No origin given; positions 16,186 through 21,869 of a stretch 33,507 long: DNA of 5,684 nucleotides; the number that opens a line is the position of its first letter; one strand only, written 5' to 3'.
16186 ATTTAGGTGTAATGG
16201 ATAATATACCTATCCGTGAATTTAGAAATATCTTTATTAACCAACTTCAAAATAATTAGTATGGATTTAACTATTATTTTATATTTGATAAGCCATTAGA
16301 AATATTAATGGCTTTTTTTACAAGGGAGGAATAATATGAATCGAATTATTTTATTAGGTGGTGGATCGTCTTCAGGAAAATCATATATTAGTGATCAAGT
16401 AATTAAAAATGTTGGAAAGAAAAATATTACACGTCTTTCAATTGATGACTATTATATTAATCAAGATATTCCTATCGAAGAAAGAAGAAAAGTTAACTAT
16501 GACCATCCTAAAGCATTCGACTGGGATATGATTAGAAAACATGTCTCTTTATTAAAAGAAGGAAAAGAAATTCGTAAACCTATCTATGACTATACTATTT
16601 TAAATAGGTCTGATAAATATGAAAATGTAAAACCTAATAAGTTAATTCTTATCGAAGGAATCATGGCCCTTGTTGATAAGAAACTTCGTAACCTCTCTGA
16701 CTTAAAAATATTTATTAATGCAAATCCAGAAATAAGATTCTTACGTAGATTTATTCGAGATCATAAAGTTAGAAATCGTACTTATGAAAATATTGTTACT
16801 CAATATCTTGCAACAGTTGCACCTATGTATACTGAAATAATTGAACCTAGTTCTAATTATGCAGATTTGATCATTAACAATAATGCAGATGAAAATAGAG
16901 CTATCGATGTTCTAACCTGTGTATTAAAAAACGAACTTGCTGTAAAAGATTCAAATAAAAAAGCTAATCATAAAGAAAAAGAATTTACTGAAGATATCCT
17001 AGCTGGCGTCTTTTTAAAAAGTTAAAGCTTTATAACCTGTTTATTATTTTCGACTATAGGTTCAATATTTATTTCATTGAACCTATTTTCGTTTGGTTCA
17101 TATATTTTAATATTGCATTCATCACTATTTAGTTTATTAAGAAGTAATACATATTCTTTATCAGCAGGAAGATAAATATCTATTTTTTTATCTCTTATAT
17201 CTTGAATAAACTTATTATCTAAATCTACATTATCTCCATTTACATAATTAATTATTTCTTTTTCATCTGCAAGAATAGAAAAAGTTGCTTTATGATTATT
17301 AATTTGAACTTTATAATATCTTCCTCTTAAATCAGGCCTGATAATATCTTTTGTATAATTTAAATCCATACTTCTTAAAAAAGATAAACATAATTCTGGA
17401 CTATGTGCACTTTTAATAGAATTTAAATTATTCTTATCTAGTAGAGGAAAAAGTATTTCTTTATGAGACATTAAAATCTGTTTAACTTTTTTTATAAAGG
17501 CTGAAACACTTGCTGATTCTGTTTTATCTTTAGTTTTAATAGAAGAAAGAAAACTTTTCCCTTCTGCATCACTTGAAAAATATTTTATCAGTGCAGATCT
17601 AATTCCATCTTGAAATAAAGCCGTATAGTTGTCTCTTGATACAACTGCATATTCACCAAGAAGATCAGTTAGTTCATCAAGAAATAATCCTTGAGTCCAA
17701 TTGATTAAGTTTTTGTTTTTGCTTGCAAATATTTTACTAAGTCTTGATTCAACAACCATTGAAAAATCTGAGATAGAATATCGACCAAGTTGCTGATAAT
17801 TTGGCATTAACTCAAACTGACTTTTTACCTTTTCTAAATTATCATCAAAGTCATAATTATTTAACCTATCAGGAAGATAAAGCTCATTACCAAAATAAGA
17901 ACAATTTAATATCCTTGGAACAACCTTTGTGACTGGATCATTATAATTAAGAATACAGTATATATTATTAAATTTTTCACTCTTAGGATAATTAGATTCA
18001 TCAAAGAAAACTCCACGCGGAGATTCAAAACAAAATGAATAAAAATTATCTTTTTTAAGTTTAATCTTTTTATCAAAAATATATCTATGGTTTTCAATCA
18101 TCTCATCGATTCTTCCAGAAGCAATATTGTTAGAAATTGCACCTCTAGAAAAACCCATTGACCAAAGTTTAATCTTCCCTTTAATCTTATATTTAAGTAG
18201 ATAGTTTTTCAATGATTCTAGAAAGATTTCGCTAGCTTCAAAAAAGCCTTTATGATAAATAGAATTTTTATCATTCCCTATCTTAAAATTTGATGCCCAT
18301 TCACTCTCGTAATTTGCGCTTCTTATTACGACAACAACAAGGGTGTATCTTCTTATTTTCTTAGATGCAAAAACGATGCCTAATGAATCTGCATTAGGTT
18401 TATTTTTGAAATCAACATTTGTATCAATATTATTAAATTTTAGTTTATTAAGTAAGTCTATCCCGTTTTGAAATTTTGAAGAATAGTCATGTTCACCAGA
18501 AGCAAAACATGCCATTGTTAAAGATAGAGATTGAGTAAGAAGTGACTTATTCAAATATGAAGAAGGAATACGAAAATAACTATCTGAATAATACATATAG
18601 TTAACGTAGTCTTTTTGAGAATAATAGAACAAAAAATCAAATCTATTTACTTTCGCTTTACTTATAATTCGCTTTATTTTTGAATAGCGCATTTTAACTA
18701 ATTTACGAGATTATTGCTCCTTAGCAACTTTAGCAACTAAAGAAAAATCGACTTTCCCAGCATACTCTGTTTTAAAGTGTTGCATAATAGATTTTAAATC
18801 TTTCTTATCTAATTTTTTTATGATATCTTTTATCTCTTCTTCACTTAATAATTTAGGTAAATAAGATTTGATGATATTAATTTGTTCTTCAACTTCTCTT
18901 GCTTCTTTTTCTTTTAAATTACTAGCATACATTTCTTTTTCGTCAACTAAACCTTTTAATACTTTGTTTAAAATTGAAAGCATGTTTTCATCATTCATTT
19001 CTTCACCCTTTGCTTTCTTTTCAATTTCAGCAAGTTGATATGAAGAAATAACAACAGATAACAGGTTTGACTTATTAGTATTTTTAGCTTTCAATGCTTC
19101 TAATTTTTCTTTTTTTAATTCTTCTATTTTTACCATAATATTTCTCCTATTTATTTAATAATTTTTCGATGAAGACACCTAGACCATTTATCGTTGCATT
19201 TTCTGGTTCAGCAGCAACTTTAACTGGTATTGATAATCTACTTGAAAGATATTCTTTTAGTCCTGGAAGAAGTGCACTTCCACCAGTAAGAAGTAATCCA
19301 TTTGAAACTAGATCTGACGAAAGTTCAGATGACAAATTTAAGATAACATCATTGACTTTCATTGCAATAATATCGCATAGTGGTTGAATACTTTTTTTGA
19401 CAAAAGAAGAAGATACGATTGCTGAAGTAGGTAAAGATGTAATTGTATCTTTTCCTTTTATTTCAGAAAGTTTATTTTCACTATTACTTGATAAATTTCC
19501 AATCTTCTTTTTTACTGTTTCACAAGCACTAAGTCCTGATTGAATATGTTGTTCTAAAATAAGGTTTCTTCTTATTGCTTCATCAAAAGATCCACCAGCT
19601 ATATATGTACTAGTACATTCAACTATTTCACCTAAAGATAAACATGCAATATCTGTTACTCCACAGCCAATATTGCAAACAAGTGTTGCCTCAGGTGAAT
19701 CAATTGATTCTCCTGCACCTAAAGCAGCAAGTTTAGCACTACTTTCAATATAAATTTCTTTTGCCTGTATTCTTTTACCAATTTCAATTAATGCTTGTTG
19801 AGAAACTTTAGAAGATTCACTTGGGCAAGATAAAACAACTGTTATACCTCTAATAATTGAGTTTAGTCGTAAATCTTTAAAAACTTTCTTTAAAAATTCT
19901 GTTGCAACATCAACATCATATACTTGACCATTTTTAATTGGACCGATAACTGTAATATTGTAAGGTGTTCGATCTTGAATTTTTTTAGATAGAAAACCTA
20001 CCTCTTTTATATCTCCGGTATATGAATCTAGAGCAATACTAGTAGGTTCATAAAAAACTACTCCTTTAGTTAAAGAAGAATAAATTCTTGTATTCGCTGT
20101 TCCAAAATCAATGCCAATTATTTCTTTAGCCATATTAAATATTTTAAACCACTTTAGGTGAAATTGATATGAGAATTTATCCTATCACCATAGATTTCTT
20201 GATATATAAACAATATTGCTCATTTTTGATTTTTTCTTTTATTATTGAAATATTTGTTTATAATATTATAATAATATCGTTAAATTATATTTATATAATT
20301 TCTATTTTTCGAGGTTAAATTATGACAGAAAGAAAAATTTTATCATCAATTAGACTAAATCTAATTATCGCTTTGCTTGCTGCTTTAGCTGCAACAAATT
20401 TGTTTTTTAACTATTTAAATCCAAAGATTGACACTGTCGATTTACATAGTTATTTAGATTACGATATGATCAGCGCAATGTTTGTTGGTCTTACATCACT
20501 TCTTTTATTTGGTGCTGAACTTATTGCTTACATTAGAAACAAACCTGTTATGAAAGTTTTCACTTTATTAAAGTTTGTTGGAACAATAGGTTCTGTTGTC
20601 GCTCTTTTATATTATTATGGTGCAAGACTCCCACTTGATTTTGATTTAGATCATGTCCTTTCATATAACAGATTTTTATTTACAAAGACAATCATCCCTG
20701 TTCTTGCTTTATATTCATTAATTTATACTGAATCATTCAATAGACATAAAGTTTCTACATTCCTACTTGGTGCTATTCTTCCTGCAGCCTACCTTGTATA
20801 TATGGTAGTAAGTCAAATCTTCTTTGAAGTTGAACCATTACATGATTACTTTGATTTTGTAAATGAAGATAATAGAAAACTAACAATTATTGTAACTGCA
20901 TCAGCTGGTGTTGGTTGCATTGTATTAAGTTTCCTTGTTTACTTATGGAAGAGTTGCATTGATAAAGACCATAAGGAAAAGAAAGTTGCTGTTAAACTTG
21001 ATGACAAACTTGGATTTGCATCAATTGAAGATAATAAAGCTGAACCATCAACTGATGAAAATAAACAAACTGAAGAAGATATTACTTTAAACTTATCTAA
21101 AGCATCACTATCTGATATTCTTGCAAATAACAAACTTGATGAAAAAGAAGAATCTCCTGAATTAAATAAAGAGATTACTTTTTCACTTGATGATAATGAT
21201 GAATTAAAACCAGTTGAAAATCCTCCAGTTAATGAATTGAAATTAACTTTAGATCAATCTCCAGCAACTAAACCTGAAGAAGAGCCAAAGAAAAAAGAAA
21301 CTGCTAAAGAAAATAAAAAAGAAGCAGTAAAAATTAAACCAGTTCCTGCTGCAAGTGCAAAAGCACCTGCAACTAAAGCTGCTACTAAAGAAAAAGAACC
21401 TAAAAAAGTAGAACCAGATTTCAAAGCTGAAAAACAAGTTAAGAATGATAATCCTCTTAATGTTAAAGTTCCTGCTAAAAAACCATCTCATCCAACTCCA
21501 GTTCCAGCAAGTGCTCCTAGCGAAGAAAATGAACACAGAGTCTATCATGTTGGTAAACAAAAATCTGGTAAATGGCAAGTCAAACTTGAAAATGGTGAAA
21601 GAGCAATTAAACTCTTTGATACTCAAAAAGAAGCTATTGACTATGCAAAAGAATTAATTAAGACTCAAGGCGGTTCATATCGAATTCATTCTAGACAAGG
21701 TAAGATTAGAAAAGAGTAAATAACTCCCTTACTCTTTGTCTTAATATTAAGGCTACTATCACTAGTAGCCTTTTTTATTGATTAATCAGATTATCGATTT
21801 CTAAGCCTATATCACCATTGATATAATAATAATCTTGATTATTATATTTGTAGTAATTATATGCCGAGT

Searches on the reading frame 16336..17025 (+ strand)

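Call 31: search_protein_families(library=pfam, proteins=[window:16336-17025:+])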
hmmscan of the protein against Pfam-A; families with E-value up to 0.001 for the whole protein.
window:16336-17025:+ (229 aa): 2 families
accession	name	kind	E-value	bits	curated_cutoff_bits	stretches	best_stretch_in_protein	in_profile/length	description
PF00485.24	PRK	-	1.8e-35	123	22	1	4-183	1-190/196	Phosphoribulokinase / Uridine kinase family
PF07931.18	CPT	-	0.00083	19.7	22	0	3-40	2-38/172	Chloramphenicol phosphotransferase-like protein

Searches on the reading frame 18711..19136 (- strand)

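Call 31: search_protein_families(library=pfam, proteins=[window:18711-19136:-])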
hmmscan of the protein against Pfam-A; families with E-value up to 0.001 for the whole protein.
window:18711-19136:- (141 aa): 1 family
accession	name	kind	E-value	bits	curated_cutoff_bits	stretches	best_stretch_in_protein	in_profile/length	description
PF09424.15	YqeY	-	1.9e-18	67.4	27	1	5-140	2-141/143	Yqey-like protein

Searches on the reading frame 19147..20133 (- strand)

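Call 8: search_protein_families(library=pfam, proteins=[window:19147-20133:-])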
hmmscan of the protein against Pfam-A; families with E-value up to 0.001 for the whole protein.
window:19147-20133:- (328 aa): 4 families
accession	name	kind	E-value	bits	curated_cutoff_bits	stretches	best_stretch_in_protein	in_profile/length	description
PF06723.19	MreB_Mbl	-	2.1e-79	267.2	27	1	5-325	3-322/327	MreB/Mbl protein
PF00022.25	Actin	-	5.5e-08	32.2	27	1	8-191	9-187/410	Actin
PF14450.12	FtsA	-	3.1e-07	31.3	31.8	1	152-314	2-124/127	Cell division protein FtsA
PF11104.14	PilM_2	-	0.0004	19.8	27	0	249-309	248-307/340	Type IV pilus assembly protein PilM;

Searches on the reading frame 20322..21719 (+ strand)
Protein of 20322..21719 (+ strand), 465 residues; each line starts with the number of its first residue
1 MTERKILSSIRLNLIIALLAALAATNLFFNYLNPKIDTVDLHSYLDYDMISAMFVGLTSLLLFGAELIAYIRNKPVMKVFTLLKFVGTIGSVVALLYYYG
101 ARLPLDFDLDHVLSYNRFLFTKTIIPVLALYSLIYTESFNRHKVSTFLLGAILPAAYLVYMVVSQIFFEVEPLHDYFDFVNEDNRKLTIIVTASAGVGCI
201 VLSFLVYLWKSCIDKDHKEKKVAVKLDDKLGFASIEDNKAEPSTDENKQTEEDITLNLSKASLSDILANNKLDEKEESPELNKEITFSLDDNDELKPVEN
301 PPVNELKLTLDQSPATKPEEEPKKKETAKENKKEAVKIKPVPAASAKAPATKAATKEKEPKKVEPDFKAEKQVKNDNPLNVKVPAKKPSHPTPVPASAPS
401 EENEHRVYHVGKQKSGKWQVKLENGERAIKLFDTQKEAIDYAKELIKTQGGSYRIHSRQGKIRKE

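Call 8: search_protein_families(library=pfam, proteins=[window:20322-21719:+])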
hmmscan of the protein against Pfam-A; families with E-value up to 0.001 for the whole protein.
window:20322-21719:+ (465 aa): 1 family
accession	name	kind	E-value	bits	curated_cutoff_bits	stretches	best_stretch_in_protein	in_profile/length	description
PF09954.14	DUF2188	-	9.8e-17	61.3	22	1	408-465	1-59/62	Uncharacterized protein conserved in bacteria (DUF2188)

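Call 72: search_protein_families(library=ncbifam, proteins=[window:20322-21719:+], max_evalue=0.01)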
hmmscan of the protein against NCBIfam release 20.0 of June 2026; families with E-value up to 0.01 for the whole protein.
window:20322-21719:+ (465 aa): 0 families
